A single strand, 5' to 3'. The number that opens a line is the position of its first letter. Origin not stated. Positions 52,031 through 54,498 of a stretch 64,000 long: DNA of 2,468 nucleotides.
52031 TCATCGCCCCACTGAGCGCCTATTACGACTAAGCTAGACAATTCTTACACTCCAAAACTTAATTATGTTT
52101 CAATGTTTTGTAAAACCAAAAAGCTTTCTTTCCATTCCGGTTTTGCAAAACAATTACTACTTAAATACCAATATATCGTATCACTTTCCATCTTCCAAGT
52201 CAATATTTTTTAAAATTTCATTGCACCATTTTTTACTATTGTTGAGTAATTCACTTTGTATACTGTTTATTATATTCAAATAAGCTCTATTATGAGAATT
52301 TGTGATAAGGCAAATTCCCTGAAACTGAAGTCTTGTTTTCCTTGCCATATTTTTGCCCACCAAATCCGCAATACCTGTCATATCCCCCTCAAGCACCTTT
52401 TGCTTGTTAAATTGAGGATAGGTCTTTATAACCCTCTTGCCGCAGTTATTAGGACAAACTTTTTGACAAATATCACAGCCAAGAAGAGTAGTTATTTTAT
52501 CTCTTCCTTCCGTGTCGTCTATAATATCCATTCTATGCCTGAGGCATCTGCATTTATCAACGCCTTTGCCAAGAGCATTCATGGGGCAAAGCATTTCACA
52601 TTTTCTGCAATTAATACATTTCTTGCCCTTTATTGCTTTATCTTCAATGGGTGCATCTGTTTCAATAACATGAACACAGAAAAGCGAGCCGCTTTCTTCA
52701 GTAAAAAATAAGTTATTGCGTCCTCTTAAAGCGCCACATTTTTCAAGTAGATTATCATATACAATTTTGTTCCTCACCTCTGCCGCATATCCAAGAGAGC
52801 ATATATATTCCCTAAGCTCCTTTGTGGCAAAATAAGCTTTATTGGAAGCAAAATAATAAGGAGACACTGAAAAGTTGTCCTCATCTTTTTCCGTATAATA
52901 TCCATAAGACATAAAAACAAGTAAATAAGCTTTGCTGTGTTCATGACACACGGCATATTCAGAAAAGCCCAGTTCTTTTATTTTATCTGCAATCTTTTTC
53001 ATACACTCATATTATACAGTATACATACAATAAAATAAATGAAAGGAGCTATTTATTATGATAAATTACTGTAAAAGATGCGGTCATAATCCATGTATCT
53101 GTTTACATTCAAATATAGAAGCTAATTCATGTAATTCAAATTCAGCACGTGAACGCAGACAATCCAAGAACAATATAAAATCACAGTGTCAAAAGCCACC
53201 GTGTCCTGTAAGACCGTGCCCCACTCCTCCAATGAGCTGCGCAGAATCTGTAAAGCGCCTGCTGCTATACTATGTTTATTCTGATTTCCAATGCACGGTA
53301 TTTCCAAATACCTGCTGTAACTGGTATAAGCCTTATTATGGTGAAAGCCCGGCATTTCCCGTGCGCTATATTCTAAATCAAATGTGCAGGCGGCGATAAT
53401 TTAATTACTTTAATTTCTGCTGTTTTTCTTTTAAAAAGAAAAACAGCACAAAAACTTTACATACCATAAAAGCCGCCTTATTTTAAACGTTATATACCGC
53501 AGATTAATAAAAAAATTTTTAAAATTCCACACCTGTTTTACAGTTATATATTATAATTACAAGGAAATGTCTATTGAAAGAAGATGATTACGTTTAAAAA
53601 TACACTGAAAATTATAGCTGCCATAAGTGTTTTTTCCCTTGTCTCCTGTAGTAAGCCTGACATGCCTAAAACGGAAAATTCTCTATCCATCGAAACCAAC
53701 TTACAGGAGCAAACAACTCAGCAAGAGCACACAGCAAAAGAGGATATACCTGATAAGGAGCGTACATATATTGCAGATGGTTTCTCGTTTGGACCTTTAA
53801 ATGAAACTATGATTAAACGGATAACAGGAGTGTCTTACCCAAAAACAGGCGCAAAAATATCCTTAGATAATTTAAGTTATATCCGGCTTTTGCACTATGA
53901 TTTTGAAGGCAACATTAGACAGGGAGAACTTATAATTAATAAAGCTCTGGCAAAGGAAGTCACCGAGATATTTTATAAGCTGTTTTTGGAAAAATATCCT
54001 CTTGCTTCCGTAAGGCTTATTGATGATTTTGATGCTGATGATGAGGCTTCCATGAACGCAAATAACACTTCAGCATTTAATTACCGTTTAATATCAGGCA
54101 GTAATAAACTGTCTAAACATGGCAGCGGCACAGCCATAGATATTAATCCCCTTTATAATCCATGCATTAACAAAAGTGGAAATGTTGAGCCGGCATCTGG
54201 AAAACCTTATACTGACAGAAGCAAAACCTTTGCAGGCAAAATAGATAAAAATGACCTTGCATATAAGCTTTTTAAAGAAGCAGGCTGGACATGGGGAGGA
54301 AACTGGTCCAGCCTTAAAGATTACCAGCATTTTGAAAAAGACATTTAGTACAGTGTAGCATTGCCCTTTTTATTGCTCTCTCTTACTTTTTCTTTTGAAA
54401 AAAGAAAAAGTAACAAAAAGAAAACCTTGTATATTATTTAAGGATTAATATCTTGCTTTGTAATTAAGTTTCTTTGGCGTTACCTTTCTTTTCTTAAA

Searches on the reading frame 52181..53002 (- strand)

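Call 65: search_protein_families(library=pfam, proteins=[window:52181-53002:-], max_evalue=0.001)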
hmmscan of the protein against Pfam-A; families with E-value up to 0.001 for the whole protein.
window:52181-53002:- (273 aa): 3 families
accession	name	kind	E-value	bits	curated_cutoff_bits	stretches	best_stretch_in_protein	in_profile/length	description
PF13484.11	Fer4_16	-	1.1e-09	39.4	30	1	128-186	1-66/66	4Fe-4S double cluster binding domain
PF00037.32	Fer4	-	1.4e-05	25.1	21.1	1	128-144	7-23/24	4Fe-4S binding domain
PF12837.12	Fer4_6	-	0.00048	20.4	25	1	127-144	7-24/24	4Fe-4S binding domain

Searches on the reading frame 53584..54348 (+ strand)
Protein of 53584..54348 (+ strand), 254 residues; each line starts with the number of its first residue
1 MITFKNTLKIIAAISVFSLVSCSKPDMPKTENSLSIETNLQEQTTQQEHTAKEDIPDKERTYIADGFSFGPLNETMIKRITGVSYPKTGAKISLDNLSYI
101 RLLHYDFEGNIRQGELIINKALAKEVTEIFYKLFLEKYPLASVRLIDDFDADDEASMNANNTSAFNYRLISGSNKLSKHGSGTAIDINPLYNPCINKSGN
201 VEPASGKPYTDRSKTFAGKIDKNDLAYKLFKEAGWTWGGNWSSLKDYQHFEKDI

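Call 12: search_protein_families(library=ncbifam, proteins=[window:53584-54348:+])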
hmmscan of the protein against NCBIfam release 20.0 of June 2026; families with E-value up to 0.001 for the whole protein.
window:53584-54348:+ (254 aa): 0 families

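Call 74: find_encoding_contigs(protein=window:53584-54348:+, flank=1500, max_places=10)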
Protein window:53584-54348:+ (254 aa): 6 contigs read that carry it; 4 places shown.
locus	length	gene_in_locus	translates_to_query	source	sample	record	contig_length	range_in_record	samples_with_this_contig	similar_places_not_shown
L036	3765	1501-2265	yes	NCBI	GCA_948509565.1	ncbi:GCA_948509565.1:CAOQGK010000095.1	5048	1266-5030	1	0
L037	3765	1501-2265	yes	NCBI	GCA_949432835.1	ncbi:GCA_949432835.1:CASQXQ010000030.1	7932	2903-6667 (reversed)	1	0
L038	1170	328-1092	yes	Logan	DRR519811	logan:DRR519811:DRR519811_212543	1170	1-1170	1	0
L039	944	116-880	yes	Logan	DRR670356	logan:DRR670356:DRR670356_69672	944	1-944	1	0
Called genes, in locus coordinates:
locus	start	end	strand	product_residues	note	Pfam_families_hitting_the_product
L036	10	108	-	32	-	-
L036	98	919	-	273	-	PF00037:Fer4 (faint), PF13484:Fer4_16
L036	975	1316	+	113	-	-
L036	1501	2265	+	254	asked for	PF13539:Peptidase_M15_4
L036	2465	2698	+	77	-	-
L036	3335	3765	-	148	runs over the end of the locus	?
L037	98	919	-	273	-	PF00037:Fer4 (faint), PF13484:Fer4_16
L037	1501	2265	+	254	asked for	PF13539:Peptidase_M15_4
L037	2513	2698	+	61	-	-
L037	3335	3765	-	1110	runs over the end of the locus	?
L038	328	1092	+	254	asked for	PF13539:Peptidase_M15_4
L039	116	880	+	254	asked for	PF13539:Peptidase_M15_4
